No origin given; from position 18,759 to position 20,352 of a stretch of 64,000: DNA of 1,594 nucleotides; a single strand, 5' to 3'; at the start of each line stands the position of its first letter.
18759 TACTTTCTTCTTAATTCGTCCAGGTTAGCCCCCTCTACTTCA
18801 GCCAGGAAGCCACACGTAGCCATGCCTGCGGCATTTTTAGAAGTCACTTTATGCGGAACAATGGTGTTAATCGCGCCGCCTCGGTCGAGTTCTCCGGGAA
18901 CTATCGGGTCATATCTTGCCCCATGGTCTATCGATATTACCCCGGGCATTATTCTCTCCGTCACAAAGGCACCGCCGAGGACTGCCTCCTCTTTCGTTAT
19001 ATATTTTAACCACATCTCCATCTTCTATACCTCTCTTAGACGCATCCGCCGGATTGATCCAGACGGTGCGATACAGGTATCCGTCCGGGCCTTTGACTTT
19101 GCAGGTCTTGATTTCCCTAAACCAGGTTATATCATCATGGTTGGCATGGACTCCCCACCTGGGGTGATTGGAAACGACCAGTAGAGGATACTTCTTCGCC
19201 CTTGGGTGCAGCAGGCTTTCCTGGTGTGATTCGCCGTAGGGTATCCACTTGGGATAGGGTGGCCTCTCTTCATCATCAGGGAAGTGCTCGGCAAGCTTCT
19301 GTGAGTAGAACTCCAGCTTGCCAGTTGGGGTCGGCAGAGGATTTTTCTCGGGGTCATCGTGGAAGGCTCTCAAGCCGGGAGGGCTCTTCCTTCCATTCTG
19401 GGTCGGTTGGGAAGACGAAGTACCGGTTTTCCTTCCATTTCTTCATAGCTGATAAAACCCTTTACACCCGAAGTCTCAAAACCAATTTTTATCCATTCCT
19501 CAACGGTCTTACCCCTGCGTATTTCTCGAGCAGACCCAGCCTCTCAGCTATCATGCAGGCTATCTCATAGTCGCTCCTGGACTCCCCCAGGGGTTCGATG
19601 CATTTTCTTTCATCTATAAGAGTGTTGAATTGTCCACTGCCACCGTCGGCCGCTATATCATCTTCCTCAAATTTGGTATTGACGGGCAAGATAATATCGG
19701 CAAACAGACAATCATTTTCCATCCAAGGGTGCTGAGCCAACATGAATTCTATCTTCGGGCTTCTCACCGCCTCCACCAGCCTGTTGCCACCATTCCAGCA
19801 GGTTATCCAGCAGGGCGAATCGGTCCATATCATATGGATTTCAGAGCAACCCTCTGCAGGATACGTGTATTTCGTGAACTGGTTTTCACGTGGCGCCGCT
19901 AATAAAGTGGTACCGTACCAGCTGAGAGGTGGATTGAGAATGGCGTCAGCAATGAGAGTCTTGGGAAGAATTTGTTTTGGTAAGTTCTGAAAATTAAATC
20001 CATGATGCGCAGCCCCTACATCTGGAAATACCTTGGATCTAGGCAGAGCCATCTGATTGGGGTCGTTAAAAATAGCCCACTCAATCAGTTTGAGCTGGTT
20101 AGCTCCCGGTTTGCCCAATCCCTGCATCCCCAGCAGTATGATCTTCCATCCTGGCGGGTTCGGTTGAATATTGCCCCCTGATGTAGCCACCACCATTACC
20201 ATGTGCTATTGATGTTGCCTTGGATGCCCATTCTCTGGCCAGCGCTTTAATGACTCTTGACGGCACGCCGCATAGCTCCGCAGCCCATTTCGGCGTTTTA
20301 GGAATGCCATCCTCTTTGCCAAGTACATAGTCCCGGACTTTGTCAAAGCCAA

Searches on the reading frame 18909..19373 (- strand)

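Call 45: search_protein_families(library=pfam, proteins=[window:18909-19373:-], max_evalue=0.0001)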
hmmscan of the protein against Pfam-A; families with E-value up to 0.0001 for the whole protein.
window:18909-19373:- (154 aa): 1 family
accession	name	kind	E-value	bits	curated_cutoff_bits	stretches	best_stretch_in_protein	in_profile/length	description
PF01568.27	Molydop_binding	-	2.3e-09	37.7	26.8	1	102-130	30-58/110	Molydopterin dinucleotide binding domain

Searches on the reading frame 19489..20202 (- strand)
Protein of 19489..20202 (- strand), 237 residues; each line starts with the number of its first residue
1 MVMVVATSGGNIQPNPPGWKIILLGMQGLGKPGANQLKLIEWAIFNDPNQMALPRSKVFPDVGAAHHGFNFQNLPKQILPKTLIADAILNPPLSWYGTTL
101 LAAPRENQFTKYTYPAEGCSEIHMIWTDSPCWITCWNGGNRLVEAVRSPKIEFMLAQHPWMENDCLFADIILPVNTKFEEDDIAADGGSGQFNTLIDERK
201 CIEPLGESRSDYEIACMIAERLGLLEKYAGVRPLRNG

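Call 21: search_protein_families(library=pfam, proteins=[window:19489-20202:-], max_evalue=0.00001)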
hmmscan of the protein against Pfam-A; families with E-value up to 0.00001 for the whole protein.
window:19489-20202:- (237 aa): 1 family
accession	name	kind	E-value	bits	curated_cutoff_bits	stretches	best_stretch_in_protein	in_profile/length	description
PF00384.28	Molybdopterin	-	9.1e-09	35.2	24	1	120-221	257-353/353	Molybdopterin oxidoreductase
